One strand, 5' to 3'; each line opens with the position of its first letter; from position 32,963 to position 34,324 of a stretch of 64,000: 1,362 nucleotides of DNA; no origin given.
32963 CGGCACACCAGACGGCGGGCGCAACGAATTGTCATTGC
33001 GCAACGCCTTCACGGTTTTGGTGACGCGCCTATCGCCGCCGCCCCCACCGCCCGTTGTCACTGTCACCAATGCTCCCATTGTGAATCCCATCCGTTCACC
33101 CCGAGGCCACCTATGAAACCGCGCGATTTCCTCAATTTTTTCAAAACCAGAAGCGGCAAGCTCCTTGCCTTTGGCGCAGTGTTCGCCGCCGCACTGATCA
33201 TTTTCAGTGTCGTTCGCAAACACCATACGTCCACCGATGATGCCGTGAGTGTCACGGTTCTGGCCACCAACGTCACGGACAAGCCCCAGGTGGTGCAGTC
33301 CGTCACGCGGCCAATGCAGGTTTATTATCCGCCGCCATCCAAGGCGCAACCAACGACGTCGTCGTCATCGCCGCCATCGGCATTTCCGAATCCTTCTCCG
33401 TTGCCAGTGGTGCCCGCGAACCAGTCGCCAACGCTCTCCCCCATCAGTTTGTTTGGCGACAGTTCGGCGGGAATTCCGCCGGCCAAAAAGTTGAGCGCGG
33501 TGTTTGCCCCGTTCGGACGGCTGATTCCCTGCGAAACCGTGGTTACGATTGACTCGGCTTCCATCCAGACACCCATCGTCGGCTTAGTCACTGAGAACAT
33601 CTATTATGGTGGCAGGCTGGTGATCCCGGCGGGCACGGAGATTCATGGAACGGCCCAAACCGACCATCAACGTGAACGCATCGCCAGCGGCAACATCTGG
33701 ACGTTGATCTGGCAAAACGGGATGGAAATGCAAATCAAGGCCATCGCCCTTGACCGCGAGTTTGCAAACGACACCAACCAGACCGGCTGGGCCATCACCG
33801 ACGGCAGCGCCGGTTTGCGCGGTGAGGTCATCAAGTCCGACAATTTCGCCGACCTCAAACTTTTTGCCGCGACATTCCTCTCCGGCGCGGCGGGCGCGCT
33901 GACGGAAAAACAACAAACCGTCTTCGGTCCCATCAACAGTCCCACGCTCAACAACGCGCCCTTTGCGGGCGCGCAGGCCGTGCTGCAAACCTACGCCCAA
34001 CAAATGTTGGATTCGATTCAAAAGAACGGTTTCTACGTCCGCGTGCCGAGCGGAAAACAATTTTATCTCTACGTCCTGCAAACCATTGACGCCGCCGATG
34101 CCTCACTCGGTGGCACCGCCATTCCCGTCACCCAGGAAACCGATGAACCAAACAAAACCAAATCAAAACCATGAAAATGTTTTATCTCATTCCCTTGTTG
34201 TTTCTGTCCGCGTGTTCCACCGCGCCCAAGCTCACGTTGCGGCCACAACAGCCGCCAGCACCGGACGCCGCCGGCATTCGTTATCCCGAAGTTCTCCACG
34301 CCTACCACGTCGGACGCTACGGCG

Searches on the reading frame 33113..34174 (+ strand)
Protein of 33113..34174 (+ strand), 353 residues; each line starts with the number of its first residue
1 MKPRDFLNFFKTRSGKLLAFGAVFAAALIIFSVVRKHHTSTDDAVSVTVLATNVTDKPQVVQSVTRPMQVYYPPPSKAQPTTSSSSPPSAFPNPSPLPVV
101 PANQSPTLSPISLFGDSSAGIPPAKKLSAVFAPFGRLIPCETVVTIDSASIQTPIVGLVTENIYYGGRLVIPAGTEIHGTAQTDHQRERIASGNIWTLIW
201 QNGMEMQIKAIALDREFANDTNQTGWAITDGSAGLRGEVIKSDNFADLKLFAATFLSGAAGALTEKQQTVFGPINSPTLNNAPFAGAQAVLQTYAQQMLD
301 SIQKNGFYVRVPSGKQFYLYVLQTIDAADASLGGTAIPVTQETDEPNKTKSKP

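Call 45: search_protein_families(library=pfam, proteins=[window:33113-34174:+], max_evalue=0.00001)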
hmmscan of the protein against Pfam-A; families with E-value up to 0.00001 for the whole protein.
window:33113-34174:+ (353 aa): 1 family
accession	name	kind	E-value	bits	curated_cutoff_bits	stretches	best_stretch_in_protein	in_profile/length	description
PF03743.19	TrbI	-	1.2e-17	64.9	35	1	134-325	4-186/188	Bacterial conjugation TrbI-like protein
